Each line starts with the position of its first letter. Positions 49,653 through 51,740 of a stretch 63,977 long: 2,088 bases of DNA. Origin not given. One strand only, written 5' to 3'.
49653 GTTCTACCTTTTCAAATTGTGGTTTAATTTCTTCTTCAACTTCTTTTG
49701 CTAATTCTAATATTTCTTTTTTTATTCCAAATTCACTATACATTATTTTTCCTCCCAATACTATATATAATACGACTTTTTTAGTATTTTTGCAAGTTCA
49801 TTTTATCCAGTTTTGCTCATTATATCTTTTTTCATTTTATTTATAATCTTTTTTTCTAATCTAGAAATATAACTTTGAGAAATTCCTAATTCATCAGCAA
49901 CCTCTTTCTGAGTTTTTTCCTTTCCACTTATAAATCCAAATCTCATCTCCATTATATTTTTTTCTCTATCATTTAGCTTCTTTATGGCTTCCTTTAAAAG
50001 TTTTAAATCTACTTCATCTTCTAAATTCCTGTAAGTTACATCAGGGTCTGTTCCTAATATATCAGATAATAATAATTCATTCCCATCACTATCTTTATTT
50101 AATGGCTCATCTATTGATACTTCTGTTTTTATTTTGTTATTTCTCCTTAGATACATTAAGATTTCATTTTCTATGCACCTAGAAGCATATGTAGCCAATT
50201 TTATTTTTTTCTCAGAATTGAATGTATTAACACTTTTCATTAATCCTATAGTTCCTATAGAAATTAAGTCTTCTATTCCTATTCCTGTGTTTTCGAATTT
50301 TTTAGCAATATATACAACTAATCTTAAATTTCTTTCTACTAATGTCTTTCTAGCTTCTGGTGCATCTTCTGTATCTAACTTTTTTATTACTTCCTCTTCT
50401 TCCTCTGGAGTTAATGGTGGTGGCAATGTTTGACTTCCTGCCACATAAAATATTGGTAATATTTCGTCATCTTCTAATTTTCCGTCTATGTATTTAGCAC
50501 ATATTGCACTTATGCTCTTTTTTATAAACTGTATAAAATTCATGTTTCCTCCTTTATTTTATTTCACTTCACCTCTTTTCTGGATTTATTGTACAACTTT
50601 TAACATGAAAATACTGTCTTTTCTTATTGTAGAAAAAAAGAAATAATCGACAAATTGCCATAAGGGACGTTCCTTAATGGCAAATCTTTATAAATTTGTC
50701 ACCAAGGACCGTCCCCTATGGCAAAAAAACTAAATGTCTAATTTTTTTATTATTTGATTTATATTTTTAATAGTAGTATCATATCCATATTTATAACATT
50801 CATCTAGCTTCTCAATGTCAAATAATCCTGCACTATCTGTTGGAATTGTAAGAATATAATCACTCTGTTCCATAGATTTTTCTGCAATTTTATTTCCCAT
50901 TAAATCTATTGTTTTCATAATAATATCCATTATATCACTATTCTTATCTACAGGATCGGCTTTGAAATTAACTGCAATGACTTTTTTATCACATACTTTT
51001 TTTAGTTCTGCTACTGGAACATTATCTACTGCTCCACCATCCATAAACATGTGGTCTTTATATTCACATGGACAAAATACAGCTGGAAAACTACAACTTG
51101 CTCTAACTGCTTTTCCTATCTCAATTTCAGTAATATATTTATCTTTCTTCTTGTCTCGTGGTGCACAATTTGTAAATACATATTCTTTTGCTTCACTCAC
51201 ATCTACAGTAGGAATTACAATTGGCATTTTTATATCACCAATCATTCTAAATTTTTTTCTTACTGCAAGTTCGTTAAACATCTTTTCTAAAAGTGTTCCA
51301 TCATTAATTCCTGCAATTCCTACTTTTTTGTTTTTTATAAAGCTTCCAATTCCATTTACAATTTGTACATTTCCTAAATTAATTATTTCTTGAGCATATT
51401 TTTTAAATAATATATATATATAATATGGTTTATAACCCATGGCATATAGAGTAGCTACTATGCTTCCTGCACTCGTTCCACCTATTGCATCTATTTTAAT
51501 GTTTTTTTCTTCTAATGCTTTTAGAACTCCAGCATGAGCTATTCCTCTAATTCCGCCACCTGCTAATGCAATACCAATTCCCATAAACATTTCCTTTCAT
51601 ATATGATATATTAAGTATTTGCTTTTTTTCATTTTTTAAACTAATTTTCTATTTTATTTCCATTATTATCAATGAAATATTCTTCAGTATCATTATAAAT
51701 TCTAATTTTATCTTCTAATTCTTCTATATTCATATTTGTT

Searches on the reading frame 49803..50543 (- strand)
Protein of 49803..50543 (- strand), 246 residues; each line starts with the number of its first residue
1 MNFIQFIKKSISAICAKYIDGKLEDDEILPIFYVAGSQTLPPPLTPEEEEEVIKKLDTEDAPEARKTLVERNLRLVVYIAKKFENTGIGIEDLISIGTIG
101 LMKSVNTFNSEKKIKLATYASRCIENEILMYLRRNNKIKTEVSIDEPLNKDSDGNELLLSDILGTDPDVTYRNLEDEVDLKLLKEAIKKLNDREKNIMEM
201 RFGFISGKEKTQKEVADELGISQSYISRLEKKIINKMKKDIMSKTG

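Call 40: find_encoding_contigs(protein=window:49803-50543:-, flank=1200, max_places=10)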
Protein window:49803-50543:- (246 aa): 24 contigs read that carry it; 10 places shown.
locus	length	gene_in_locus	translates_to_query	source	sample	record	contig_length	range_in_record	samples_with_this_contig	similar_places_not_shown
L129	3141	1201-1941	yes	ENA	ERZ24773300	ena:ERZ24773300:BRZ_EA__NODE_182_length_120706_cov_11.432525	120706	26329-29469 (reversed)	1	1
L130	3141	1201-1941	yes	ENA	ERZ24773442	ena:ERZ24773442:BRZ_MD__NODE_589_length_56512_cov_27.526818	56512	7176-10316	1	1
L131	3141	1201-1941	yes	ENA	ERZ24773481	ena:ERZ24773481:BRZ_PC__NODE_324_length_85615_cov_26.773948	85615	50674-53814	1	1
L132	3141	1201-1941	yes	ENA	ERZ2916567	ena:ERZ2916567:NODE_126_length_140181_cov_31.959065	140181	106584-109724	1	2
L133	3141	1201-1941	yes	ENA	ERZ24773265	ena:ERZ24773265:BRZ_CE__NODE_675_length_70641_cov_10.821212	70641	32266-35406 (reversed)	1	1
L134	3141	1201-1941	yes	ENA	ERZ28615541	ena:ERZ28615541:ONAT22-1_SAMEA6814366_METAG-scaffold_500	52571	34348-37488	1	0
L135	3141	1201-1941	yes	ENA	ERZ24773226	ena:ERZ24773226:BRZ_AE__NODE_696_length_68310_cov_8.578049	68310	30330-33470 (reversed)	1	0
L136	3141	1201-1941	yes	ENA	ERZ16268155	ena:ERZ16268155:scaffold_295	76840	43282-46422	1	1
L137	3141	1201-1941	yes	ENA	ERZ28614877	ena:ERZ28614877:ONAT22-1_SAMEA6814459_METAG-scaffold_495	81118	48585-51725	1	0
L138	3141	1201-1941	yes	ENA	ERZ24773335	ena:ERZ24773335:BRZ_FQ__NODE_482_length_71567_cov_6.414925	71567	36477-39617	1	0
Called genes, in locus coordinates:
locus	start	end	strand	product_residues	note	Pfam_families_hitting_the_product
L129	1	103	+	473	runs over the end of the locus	PF14903:WG_beta_rep (faint)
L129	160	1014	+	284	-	PF01734:Patatin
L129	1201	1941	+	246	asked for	PF04542:Sigma70_r2, PF04545:Sigma70_r4, PF01381:HTH_3 (weak)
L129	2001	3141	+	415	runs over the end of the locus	PF06838:Met_gamma_lyase, PF01053:Cys_Met_Meta_PP (weak)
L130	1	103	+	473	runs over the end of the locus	PF14903:WG_beta_rep (faint)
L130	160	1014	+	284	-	PF01734:Patatin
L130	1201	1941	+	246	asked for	PF04542:Sigma70_r2, PF04545:Sigma70_r4, PF01381:HTH_3 (weak)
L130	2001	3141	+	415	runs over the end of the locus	PF06838:Met_gamma_lyase, PF01053:Cys_Met_Meta_PP (weak)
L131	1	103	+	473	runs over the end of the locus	PF14903:WG_beta_rep (faint)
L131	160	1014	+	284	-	PF01734:Patatin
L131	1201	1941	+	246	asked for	PF04542:Sigma70_r2, PF04545:Sigma70_r4, PF01381:HTH_3 (weak)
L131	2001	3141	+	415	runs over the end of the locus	PF06838:Met_gamma_lyase, PF01053:Cys_Met_Meta_PP (weak)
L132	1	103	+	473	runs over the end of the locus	PF14903:WG_beta_rep (faint)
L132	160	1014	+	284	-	PF01734:Patatin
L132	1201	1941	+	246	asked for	PF04542:Sigma70_r2, PF04545:Sigma70_r4, PF01381:HTH_3 (weak)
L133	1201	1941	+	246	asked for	PF04542:Sigma70_r2, PF04545:Sigma70_r4, PF01381:HTH_3 (weak)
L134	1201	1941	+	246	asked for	PF04542:Sigma70_r2, PF04545:Sigma70_r4, PF01381:HTH_3 (weak)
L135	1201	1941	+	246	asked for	PF04542:Sigma70_r2, PF04545:Sigma70_r4, PF01381:HTH_3 (weak)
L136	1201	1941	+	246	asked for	PF04542:Sigma70_r2, PF04545:Sigma70_r4, PF01381:HTH_3 (weak)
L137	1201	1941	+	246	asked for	PF04542:Sigma70_r2, PF04545:Sigma70_r4, PF01381:HTH_3 (weak)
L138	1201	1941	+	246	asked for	PF04542:Sigma70_r2, PF04545:Sigma70_r4, PF01381:HTH_3 (weak)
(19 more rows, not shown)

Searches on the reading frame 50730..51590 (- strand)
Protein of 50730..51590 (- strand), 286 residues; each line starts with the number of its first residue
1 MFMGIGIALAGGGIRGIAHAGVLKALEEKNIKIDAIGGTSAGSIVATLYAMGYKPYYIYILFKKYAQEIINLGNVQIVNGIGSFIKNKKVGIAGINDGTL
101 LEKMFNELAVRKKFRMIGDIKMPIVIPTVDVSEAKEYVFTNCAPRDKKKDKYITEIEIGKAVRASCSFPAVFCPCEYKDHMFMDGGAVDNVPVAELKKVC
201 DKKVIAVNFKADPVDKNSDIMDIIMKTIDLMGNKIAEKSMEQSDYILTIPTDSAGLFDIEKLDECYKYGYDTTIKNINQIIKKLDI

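Call 32: find_encoding_contigs(protein=window:50730-51590:-, flank=1200, max_places=10)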
Protein window:50730-51590:- (286 aa): no gene with exactly this product is on record in the collection.
